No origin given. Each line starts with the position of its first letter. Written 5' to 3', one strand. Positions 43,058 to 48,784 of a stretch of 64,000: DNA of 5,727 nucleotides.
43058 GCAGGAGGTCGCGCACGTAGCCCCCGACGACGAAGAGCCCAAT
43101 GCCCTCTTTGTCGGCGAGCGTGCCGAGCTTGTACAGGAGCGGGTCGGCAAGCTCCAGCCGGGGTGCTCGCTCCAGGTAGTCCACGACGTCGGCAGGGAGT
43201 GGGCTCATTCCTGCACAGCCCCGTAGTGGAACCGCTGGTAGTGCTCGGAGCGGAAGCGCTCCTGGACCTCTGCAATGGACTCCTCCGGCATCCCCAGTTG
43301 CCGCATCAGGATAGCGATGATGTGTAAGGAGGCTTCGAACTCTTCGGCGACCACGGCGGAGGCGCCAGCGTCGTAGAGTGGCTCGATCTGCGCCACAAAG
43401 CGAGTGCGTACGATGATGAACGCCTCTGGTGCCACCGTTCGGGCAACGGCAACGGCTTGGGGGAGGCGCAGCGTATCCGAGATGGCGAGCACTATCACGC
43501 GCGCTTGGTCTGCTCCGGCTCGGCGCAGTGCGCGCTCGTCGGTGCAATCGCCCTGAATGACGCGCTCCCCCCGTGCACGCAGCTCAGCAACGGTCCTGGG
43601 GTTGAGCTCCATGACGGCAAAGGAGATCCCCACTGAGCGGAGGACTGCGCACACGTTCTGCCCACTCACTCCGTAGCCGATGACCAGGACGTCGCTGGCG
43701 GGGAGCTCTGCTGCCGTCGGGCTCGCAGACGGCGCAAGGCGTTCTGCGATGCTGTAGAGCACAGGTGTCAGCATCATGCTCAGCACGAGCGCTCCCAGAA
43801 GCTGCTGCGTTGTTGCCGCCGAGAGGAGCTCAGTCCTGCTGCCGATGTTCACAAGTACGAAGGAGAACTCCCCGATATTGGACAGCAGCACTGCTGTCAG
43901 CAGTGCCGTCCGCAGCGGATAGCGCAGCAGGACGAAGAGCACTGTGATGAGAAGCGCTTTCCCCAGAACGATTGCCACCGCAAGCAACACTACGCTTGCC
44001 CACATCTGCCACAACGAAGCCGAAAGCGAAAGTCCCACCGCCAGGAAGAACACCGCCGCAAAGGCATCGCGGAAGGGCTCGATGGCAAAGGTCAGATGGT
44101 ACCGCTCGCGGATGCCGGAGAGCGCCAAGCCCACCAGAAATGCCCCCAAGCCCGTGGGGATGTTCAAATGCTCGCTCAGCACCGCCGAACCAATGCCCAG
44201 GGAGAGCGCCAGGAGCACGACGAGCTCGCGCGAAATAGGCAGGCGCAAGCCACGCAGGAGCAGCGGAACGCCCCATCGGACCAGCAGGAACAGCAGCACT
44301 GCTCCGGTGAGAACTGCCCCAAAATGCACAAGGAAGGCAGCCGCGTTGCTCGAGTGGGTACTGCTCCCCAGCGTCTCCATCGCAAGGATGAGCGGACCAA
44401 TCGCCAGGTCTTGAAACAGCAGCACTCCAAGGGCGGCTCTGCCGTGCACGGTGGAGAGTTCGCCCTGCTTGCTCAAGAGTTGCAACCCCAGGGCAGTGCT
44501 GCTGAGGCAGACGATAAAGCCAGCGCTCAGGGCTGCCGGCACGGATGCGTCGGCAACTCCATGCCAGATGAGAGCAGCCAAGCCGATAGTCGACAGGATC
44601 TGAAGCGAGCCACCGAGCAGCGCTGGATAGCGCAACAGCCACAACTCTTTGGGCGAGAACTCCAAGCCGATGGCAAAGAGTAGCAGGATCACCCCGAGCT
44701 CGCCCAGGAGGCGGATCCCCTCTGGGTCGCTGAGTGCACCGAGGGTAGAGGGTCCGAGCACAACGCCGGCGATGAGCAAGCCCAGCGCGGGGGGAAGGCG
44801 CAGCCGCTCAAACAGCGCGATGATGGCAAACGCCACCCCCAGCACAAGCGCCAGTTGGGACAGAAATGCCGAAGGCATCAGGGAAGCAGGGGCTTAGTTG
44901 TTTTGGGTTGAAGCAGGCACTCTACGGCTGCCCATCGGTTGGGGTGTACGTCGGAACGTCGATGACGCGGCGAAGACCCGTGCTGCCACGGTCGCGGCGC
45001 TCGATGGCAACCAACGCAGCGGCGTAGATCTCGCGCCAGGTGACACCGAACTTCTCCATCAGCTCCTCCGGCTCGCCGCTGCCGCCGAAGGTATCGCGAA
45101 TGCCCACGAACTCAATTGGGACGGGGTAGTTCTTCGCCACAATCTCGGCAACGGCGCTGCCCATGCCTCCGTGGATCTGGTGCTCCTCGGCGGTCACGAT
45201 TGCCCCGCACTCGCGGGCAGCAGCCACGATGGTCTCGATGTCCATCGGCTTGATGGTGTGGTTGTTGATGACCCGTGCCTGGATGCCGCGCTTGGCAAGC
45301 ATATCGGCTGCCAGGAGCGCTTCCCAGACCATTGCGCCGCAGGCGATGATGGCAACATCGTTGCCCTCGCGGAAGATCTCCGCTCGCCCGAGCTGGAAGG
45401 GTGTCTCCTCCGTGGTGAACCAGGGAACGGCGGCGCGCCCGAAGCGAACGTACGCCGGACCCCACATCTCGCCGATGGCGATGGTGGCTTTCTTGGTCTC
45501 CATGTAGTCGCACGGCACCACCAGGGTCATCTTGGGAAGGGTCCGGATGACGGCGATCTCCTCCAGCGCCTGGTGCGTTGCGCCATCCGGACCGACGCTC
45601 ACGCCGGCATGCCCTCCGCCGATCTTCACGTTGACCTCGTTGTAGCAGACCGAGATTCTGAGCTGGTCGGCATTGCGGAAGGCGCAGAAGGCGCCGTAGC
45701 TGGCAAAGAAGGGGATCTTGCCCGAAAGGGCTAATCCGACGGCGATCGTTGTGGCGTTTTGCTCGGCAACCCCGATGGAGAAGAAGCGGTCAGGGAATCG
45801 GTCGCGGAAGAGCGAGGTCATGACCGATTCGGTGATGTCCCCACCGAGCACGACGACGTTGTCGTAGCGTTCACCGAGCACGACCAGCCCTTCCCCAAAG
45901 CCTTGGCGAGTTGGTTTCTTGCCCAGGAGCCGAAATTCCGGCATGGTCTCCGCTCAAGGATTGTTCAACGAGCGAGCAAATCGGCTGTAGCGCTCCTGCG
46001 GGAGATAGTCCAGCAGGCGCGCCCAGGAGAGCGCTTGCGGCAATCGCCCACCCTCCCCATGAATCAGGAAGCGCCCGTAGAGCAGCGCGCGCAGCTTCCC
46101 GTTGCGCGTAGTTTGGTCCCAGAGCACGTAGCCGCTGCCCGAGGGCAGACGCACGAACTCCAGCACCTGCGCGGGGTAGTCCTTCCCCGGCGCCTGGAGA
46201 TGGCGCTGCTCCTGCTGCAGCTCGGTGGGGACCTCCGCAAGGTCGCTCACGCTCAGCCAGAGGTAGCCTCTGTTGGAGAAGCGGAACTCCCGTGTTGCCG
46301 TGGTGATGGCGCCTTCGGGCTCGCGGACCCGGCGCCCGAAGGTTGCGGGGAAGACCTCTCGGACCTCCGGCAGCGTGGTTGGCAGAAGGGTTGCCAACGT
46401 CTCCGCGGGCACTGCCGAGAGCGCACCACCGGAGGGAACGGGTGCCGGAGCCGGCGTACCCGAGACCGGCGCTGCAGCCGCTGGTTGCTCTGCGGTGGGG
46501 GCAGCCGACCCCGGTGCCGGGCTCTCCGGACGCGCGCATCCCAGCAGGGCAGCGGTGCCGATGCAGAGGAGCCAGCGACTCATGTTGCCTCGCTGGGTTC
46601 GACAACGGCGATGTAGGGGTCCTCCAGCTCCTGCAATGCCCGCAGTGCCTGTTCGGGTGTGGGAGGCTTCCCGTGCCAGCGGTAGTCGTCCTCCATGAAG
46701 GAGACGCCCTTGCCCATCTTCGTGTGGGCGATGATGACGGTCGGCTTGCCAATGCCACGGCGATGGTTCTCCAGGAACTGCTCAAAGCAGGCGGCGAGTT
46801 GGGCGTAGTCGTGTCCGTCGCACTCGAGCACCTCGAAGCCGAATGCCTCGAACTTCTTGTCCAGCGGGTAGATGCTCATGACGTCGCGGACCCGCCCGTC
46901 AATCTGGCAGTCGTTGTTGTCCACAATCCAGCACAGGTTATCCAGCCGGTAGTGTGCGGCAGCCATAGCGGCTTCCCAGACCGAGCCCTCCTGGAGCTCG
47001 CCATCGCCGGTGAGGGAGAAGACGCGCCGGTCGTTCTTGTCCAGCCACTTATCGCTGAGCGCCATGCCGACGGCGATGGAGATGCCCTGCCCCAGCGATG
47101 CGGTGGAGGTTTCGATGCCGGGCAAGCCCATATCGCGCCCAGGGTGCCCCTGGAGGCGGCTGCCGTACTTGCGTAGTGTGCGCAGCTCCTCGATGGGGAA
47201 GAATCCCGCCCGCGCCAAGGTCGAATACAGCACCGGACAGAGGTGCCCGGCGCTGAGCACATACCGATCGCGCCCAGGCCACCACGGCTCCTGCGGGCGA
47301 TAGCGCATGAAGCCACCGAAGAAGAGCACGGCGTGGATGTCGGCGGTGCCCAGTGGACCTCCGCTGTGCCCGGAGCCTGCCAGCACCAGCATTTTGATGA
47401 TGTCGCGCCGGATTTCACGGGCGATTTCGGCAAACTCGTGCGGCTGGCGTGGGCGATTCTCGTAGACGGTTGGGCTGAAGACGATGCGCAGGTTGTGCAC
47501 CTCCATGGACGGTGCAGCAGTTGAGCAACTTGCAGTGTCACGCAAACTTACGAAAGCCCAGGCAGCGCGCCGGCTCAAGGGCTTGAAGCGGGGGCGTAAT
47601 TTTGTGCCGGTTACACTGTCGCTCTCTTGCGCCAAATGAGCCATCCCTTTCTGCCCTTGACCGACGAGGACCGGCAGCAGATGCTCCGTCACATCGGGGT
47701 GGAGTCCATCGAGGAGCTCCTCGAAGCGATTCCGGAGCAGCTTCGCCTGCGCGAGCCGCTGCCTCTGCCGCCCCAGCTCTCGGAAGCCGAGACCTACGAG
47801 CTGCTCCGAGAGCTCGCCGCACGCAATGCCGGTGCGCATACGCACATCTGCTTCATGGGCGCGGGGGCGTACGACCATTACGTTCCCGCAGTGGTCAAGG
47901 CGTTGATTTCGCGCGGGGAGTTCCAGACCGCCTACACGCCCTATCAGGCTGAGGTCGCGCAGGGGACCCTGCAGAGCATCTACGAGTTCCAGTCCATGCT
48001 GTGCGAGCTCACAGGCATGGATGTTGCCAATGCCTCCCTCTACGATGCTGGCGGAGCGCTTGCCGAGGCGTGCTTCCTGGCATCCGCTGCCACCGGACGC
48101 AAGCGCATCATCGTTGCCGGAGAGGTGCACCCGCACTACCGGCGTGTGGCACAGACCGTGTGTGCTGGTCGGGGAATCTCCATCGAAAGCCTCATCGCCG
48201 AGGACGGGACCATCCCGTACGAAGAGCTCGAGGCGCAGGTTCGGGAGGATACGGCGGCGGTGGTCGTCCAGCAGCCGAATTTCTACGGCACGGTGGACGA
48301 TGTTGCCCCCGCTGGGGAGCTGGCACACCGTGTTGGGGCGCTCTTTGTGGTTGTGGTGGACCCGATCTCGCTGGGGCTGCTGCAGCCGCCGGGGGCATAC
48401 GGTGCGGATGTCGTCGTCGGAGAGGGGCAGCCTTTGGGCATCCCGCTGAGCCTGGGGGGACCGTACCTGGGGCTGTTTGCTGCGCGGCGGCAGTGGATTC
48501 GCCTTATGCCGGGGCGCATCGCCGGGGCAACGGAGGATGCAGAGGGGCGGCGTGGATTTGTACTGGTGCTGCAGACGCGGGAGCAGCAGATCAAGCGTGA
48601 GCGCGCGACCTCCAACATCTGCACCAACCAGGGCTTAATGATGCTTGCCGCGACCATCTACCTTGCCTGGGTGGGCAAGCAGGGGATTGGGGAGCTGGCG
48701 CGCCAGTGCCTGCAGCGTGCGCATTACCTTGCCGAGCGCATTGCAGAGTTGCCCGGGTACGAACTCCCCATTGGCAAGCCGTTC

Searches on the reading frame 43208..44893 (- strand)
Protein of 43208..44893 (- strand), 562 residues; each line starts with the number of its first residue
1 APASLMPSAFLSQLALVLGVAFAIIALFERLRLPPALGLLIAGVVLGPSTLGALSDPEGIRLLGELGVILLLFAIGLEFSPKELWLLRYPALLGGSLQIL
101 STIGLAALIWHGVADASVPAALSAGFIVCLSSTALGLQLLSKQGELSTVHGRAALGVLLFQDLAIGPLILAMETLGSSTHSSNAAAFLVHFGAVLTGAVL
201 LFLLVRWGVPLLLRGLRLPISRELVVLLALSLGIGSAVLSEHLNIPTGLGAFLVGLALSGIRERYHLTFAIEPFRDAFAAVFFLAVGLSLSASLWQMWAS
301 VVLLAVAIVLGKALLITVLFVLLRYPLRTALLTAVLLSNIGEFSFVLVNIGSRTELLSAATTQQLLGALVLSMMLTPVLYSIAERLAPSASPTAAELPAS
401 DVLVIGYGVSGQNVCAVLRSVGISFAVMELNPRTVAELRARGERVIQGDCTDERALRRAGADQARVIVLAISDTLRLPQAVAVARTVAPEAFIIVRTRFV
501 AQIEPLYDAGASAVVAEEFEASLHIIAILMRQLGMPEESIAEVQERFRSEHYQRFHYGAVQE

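Call 8: search_protein_families(library=pfam, proteins=[window:43208-44893:-], max_evalue=0.0001)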
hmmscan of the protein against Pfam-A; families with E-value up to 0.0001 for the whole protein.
window:43208-44893:- (562 aa): 2 families
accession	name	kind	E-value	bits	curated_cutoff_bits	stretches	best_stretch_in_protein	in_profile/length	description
PF00999.27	Na_H_Exchanger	-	1.7e-54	185.6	26.2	1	20-379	4-373/375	Sodium/hydrogen exchanger, transmembrane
PF02254.24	TrkA_N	-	1.4e-20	74.2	23.8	1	402-515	1-114/116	TrkA-N domain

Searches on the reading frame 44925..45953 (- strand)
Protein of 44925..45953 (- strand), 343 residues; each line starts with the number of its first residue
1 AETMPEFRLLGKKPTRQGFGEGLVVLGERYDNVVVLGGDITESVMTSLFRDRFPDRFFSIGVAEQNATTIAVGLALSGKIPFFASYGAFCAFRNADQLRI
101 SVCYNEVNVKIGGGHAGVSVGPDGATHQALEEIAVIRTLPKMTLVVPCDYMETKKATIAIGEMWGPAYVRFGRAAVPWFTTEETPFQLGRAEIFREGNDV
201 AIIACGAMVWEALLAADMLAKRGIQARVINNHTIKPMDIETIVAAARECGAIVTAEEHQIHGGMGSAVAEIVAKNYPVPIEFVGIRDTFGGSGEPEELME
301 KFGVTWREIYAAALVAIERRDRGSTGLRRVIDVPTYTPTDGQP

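Call 8: search_protein_families(library=pfam, proteins=[window:44925-45953:-], max_evalue=0.0001)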
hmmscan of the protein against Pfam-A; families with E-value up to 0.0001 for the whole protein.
window:44925-45953:- (343 aa): 4 families
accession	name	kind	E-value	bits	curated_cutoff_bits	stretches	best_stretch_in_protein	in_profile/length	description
PF02779.29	Transket_pyr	-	1.1e-34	120.1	27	1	14-176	4-172/174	Transketolase, pyrimidine binding domain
PF02780.25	Transketolase_C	-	4.7e-31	107.7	25.9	1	189-308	1-123/124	Transketolase, C-terminal domain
PF22613.1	Transketolase_C_1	-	8.8e-07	29.6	27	1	196-305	10-113/113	Transketolase-like TK C-terminal domain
PF17147.9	PFOR_II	-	7.1e-05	23.5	27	0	199-281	2-87/102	Pyruvate:ferredoxin oxidoreductase core domain II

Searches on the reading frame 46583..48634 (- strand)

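Call 46: search_protein_families(library=pfam, proteins=[window:46583-48634:-], max_evalue=0.0001)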
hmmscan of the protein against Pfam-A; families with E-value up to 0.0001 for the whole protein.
window:46583-48634:- (684 aa): 3 families
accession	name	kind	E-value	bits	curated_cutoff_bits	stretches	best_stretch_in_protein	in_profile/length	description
PF00456.26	Transketolase_N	-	2.6e-49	168.4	22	1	406-657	7-262/334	Transketolase, thiamine diphosphate binding domain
PF13292.11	DXP_synthase_N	-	3.2e-09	36.9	21.2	1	398-582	15-179/274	1-deoxy-D-xylulose-5-phosphate synthase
PF02775.26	TPP_enzyme_C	-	4.7e-05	23.7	21.9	0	511-574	27-83/151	Thiamine pyrophosphate enzyme, C-terminal TPP binding domain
